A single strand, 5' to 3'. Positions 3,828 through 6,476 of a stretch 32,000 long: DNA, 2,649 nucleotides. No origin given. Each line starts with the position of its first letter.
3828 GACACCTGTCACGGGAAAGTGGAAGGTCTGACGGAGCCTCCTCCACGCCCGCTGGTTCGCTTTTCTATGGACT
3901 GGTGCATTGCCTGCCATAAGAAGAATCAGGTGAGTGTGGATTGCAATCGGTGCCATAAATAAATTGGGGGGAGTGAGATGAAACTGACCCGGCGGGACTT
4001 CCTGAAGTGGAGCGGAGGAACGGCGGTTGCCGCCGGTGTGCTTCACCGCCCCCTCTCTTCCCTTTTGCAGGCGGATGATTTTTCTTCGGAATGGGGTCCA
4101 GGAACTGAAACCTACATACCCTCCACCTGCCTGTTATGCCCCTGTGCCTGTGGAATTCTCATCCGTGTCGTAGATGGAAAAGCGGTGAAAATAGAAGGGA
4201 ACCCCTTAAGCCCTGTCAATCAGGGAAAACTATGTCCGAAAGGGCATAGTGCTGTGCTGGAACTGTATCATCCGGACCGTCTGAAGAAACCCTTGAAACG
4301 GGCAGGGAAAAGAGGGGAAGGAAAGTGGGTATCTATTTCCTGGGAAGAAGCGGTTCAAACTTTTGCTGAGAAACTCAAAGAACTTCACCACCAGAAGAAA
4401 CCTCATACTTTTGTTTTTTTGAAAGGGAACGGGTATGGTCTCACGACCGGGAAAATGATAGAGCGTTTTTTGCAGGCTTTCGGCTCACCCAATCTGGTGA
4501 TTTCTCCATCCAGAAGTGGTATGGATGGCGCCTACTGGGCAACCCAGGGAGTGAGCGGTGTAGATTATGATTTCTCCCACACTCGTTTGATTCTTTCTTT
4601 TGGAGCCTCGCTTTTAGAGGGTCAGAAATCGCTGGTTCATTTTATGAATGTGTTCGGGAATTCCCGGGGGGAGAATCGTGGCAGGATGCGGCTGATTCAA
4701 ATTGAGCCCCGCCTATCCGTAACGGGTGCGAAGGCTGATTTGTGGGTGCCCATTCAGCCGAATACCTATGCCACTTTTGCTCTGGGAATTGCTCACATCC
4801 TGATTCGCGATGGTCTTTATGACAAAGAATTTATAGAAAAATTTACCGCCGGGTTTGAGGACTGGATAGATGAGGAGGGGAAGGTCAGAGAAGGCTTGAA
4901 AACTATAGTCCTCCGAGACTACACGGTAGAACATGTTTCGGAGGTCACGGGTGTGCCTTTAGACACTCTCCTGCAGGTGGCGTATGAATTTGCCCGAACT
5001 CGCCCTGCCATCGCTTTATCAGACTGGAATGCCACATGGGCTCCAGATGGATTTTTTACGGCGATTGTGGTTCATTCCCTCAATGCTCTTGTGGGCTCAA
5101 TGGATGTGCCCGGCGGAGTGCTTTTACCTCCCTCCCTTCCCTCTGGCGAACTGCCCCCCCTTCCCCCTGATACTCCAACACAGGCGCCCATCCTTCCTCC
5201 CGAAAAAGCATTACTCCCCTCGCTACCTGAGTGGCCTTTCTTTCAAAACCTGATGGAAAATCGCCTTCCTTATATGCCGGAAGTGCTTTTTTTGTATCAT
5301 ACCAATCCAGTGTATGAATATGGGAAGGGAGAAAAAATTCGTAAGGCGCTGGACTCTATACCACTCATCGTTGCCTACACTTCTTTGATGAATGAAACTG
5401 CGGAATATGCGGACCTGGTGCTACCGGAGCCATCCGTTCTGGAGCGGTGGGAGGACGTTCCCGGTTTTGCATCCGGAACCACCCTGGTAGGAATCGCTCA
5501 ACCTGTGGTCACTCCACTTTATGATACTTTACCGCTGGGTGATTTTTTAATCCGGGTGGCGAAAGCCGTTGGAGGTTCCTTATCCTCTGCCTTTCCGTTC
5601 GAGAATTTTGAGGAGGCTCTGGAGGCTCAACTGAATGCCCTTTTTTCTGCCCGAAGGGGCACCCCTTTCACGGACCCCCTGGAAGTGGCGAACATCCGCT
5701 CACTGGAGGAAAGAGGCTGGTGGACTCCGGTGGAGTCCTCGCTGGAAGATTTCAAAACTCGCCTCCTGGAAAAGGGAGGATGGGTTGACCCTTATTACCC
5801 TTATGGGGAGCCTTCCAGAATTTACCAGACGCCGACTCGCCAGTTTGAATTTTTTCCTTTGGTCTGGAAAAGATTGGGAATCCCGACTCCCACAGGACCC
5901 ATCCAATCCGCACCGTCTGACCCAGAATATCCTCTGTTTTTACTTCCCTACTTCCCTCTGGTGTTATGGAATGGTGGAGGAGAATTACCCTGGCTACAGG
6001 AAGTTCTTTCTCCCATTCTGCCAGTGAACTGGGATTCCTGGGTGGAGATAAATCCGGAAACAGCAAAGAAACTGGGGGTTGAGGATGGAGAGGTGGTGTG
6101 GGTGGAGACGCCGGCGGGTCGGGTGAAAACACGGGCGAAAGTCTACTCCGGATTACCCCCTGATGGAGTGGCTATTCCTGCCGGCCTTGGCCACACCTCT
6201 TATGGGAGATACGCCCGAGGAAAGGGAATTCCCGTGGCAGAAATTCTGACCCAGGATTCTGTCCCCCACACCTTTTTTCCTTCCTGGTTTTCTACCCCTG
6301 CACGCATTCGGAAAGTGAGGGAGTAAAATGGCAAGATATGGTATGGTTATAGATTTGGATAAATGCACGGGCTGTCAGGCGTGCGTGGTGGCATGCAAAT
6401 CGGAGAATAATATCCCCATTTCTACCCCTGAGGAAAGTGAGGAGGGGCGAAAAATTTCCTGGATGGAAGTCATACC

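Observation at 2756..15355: Ten-gene coupled respiratory operon with a tandemly duplicated MoPt-fold / FeS / NrfD-like / four-domain cytochrome c module: an ACIII/Qrc-like architecture that fits no canonical layout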

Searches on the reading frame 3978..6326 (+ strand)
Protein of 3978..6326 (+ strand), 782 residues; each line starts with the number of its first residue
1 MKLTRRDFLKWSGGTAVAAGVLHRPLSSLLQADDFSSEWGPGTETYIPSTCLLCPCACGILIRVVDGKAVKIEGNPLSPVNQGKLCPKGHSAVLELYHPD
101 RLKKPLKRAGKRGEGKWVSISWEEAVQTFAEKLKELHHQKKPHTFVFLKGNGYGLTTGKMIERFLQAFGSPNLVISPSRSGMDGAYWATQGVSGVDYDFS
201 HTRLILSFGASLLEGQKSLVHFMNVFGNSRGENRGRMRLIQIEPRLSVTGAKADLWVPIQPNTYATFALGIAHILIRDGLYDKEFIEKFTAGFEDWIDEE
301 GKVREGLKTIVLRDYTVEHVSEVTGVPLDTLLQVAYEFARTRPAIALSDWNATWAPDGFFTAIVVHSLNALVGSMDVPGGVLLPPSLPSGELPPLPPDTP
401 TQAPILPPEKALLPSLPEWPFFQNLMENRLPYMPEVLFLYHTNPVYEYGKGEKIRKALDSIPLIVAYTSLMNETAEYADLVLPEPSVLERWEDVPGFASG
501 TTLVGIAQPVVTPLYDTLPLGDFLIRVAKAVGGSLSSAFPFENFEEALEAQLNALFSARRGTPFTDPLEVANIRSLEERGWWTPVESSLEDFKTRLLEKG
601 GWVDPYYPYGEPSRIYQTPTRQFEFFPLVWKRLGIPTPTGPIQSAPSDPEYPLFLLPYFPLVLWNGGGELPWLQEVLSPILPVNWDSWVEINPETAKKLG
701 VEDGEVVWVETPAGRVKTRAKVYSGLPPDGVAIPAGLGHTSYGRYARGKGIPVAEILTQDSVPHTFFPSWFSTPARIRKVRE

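Call 4: search_protein_families(library=pfam, proteins=[window:3978-6326:+], max_evalue=0.01)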
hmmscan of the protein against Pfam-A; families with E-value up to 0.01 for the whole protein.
window:3978-6326:+ (782 aa): 4 families
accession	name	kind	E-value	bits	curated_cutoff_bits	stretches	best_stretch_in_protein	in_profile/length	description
PF00384.28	Molybdopterin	-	2.3e-31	109.6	24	1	101-490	1-316/353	Molybdopterin oxidoreductase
PF04879.21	Molybdop_Fe4S4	-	2.7e-15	56.5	22.7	1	45-97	2-54/55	Molybdopterin oxidoreductase Fe4S4 domain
PF01568.27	Molydop_binding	-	3.2e-13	50.1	26.8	1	687-742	30-83/110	Molydopterin dinucleotide binding domain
PF10518.14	TAT_signal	-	1.1e-05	25.5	22.7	1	2-20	1-19/21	TAT (twin-arginine translocation) pathway signal sequence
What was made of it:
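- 3978..6326 (+): Type-1 Tat-exported Mo-bisPGD-fold subunit (ActB1/QrcB equivalent). FS0 [4Fe-4S] motif kept, Mo-ligand cysteine absent. Pfam TAT_signal, Molybdop_Fe4S4, Molybdopterin and Molydop_binding (call 4).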

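Call 5: search_protein_families(library=ncbifam, proteins=[window:3978-6326:+], max_evalue=0.01)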
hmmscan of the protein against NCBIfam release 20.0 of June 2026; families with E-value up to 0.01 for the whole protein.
window:3978-6326:+ (782 aa): 26 families (the best 25 are shown)
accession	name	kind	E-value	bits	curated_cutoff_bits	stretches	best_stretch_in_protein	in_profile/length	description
NF012032.0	PRK15488.1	equivalog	3e-93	313.2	694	3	1-382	1-362/759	thiosulfate reductase PhsA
NF041783.2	mnquin_red_QrcB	equivalog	3.4e-91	306.4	440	2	1-555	1-523/695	menaquinone reductase molybdopterin-binding-like subunit QrcB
NF041714.1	arsenate_red_ArrA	equivalog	3.2e-70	237.3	1600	3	2-382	2-400/848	arsenate respiratory reductase molybdopterin-containing subunit ArrA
TIGR02166.1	dmsA_ynfE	subfamily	2.4e-56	191.3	777.7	2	3-380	1-396/794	DMSO/selenate family reductase complex A subunit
TIGR01591.1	Fdh-alpha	equivalog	2.4e-54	184.6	666.25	3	50-382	2-318/672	formate dehydrogenase subunit alpha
NF041885.1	selenate_YnfE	exception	1.5e-42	145.4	1675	2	3-380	3-403/805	selenate/tellurate reductase subunit YnfE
TIGR03479.1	DMSO_red_II_alp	subfamily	5.1e-42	144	984.75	3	83-288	102-305/913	molybdopterin-dependent oxidoreductase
NF041884.1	selenate_YnfF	exception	1e-40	139.5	1650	1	4-380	2-396/798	selenate/tellurate reductase subunit YnfF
NF047855.1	AssmNtatRedNasC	equivalog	9.1e-37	126.7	1100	3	44-345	18-306/708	assimilatory nitrate reductase catalytic subunit NasC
NF011566.1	PRK14990.1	exception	1.5e-36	125.8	1600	1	4-380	15-416/814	dimethylsulfoxide reductase subunit A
NF011567.1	PRK14991.1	equivalog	2.8e-29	101.5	1750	3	85-131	140-186/1022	tetrathionate reductase subunit TtrA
TIGR01553.1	formate-DH-alph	equivalog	2.4e-28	98.4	814.2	2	3-137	2-140/1009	formate dehydrogenase-N subunit alpha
TIGR00509.1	bisC_fam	subfamily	1.2e-26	93.3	1017.55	2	201-380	167-342/772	molybdopterin guanine dinucleotide-containing S/N-oxide reductase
NF010055.0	PRK13532.1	equivalog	1.2e-23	83.3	904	1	1-290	1-291/830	nitrate reductase catalytic subunit NapA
TIGR01706.1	NAPA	equivalog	8.2e-23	80.6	930.55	1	2-291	1-292/830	periplasmic nitrate reductase subunit alpha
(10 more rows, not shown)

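Call 8: find_encoding_contigs(protein=window:3978-6326:+, flank=10000, max_places=5)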
Protein window:3978-6326:+ (782 aa): no gene with exactly this product is on record in the collection.

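Call 15: search_solved_structures(query=window:3978-6326:+, max_evalue=1e-10)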
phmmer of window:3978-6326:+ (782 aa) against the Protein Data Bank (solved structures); distinct sequences matched with E-value up to 1e-10: 50.
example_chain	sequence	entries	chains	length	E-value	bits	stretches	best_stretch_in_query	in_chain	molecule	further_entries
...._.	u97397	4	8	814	3.9e-65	223.2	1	42-382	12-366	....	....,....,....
2vpw_A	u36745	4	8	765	5e-56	193.1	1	5-555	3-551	THIOSULFATE REDUCTASE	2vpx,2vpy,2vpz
2e7z_A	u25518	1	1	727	4.4e-42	146.9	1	51-413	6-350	Acetylene hydratase Ahy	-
2jim_A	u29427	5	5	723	2.7e-35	124.5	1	44-734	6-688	PERIPLASMIC NITRATE REDUCTASE | PROTEIN (PERIPLASMIC NITRATE REDUCTASE)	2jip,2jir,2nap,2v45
2jio_A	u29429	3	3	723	1.3e-34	122.2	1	44-734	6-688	PERIPLASMIC NITRATE REDUCTASE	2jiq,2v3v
7bkb_D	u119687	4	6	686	2.8e-34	121.1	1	45-490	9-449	Formate dehydrogenase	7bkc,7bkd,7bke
7qv7_S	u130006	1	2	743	3.3e-34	120.9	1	43-486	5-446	Hydrogen dependent carbon dioxide reductase subunit FdhF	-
9vap_A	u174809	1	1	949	1.8e-28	101.9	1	3-358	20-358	Formate dehydrogenase molybdopterin-binding subunit FdhA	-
1aa6_A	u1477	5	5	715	2.8e-28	101.3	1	49-486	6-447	FORMATE DEHYDROGENASE H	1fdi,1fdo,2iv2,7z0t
9t1s_L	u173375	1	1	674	7.6e-25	89.9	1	46-489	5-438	formate dehydrogenase (coenzyme F420)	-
5e7o_A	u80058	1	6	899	9e-24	86.4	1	72-288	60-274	DMSO reductase family type II enzyme, molybdopterin subunit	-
4ydd_A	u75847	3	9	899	9.2e-24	86.3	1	72-288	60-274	DMSO reductase family type II enzyme, molybdopterin subunit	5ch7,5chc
9pxt_A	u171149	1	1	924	1.7e-21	78.8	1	4-273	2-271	Periplasmic nitrate reductase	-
9wxb_B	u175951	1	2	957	1.6e-20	75.7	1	43-490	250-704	Formate dehydrogenase alpha subunit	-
8k9e_B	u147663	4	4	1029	3.2e-20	74.6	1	3-274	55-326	Fe-S-cluster-containing hydrogenase components 1-like protein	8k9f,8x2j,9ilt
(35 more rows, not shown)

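Call 17: search_solved_structures(query=window:3978-6326:+, max_evalue=1e-50, show_alignments=2)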
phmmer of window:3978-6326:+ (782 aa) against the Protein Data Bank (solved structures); distinct sequences matched with E-value up to 1e-50: 2.
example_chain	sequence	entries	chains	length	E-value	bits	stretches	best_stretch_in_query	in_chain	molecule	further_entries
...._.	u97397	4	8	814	3.9e-65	223.2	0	42-382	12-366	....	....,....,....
2vpw_A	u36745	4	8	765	5e-56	193.1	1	5-555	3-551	THIOSULFATE REDUCTASE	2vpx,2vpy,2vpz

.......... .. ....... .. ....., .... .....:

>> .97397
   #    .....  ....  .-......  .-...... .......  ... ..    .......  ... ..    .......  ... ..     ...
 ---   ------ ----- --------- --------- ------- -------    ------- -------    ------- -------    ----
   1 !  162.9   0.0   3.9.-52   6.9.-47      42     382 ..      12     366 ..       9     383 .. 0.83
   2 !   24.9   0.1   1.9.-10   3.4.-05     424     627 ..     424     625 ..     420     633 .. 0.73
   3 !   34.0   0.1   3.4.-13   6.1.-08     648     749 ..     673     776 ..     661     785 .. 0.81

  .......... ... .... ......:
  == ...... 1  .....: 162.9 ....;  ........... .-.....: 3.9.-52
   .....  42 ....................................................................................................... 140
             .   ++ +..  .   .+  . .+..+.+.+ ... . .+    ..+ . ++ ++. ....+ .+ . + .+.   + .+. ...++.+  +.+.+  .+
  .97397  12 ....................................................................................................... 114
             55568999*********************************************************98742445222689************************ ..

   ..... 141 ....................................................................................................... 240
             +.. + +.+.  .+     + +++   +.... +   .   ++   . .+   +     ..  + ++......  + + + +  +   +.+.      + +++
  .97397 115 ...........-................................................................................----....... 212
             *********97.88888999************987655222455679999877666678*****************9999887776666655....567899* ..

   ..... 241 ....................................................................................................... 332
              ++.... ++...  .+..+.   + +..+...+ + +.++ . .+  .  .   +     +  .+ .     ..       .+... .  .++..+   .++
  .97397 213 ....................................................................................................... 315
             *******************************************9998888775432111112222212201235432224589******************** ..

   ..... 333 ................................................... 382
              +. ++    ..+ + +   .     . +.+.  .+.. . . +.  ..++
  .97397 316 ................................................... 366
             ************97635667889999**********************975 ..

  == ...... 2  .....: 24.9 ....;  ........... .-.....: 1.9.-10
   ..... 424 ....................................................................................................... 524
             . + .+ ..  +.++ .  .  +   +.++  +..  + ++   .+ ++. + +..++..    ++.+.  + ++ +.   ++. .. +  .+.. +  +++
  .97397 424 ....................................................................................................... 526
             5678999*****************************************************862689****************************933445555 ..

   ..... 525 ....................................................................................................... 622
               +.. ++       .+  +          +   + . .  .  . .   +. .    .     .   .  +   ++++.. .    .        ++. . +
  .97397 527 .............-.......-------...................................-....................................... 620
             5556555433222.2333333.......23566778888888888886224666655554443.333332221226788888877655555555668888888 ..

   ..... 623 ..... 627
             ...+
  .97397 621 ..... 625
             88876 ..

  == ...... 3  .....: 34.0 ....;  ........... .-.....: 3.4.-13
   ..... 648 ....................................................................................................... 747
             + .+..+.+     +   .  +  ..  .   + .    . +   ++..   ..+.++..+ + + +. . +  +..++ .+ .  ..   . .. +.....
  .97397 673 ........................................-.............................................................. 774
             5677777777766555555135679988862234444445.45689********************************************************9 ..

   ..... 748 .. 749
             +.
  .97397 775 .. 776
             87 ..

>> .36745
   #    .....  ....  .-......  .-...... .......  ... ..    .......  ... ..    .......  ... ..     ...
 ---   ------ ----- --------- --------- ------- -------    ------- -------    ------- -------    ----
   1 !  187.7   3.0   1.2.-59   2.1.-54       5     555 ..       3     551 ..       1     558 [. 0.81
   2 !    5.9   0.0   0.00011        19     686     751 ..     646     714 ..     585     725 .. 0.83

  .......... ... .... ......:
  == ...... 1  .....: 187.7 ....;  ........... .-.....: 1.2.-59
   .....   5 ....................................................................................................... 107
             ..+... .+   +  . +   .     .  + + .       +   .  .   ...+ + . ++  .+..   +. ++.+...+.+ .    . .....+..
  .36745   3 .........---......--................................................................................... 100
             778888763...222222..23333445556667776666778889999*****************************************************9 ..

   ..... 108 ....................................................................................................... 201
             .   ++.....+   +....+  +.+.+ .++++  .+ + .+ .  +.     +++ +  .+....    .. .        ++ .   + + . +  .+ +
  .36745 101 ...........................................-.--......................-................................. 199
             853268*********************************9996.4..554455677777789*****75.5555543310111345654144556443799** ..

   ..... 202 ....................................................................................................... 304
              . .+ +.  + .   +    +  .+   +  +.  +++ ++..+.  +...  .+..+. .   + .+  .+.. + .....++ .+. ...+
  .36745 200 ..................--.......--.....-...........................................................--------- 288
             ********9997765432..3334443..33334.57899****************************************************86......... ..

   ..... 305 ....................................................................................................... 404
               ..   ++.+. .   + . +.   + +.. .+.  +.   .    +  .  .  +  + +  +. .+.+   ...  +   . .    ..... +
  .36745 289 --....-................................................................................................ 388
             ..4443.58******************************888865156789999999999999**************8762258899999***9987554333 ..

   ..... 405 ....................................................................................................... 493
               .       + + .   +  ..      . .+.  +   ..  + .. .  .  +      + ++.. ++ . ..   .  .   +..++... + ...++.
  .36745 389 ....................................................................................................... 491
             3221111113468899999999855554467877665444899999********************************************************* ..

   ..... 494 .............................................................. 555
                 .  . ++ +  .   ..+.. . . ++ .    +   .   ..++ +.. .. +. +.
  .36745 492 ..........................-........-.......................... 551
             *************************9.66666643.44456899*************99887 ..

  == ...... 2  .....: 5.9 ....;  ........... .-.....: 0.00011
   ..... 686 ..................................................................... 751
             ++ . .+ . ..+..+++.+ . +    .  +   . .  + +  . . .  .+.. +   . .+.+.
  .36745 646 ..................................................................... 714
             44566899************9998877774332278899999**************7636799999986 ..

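Call 79: find_homologous_proteins(query=window:3978-6326:+, max_evalue=1e-20)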
Query window:3978-6326:+ (782 aa): 2854 proteins with E <= 1e-20 among 8000 candidates; the best 120 are listed.
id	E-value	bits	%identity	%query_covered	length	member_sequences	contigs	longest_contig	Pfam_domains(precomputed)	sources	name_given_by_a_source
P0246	0.0e+0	1481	87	92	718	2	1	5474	PF00384.28,PF01568.28,PF04879.22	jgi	-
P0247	4.6e-203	694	42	100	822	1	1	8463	PF00384.28,PF01568.28,PF04879.22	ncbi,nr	ncbi:MAG: molybdopterin-dependent oxidoreductase [Acidobacteria bacterium]|nr:molybdopterin-dependen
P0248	1.5e-201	689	43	100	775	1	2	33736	PF00384.28,PF01568.28,PF04879.22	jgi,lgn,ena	-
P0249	2.0e-199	682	43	100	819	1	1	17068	PF00384.28,PF01568.28,PF04879.22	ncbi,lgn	-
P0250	3.6e-199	682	40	99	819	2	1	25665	PF00384.28,PF01568.28,PF04879.22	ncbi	ncbi:MAG: molybdopterin-dependent oxidoreductase [Candidatus Aminicenantia bacterium]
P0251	8.2e-197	674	42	99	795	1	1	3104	PF00384.28,PF01568.28,PF04879.22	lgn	-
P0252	5.1e-196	671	40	100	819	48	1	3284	PF00384.28,PF01568.28,PF04879.22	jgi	-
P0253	9.9e-196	670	40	100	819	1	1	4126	PF00384.28,PF01568.28,PF04879.22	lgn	-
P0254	7.9e-195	667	41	100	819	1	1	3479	PF00384.28,PF01568.28,PF04879.22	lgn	-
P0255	2.6e-194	665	40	100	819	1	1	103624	PF00384.28,PF01568.28,PF04879.22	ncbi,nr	ncbi:MAG: molybdopterin-dependent oxidoreductase [Candidatus Aminicenantes bacterium]|nr:molybdopter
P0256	8.9e-194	664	43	96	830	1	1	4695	PF00384.28,PF01568.28,PF04879.22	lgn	-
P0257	1.4e-193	663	40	100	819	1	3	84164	PF00384.28,PF01568.28,PF04879.22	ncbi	-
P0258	1.8e-193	663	39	100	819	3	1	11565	PF00384.28,PF01568.28,PF04879.22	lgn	-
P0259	2.1e-193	662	41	100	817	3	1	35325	PF00384.28,PF01568.28,PF04879.22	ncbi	-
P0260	1.2e-192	660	39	100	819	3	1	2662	PF00384.28,PF01568.28,PF04879.22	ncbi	-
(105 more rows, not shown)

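Call 90: predict_structure(alignment_id=A4)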
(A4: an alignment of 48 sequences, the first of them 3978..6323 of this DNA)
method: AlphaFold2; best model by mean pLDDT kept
length: 782 residues; sequences in the alignment: 48
mean_pLDDT: 85.8   pTM: 0.87
mean pLDDT of the five models: 85.8, 84.6, 84.3, 82.3, 81.5
residues with pLDDT >= 90: 468; 70-90: 217; 50-70: 47; < 50: 50
segments of 3 or more residues with pLDDT < 50: 1-40, 409-411, 678-682
pLDDT, mean of each block of 10 residues (from residue 1): 41 36 35 37 85 88 93 93 88 92 96 93 98 95 92 81 92 78 89 90 94 80 86 74 93 94 94 98 97 94 95 94 95 97 93 87 96 96 88 75 63 67 88 94 88 94 96 95 95 91 93 95 97 91 92 90 90 86 79 93 91 92 94 72 70 89 67 64 70 95 95 93 91 89 87 86 76 90 62
secondary structure, 60 per line:
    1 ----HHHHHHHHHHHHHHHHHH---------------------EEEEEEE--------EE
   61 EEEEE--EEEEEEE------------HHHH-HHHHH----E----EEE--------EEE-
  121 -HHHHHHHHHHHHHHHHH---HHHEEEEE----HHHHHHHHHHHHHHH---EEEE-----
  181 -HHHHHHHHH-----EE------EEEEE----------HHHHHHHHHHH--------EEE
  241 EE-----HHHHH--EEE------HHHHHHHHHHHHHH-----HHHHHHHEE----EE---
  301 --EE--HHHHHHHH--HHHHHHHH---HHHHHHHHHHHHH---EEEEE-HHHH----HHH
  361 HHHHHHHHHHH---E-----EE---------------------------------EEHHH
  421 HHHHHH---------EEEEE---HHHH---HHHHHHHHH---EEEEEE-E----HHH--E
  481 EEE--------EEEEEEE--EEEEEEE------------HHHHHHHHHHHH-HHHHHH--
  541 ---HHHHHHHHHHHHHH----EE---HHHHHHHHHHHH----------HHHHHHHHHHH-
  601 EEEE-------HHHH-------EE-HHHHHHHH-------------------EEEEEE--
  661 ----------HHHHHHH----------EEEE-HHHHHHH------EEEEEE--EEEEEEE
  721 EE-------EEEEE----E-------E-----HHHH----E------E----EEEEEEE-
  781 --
elements in order (helices of 4 or more, strands of 3 or more residues): H5-22 E44-50 E59-65 E68-74 H87-90 H92-96 E106-108 E117-119 H122-138 E145-149 H154-168 E172-175 H182-190 E204-208 H219-229 E238-242 H248-252 E255-257 H264-277 H283-289 H307-314 H317-324 H328-340 E344-348 H350-353 H358-371 H418-426 E436-440 H444-447 H451-459 E463-468 E480-483 E492-498 E501-507 H520-531 H533-538 H544-557 H567-578 H589-599 E601-604 H612-615 H626-633 E653-658 H671-677 E688-691 H693-699 E706-711 E714-722 E730-734 H753-756 E773-779
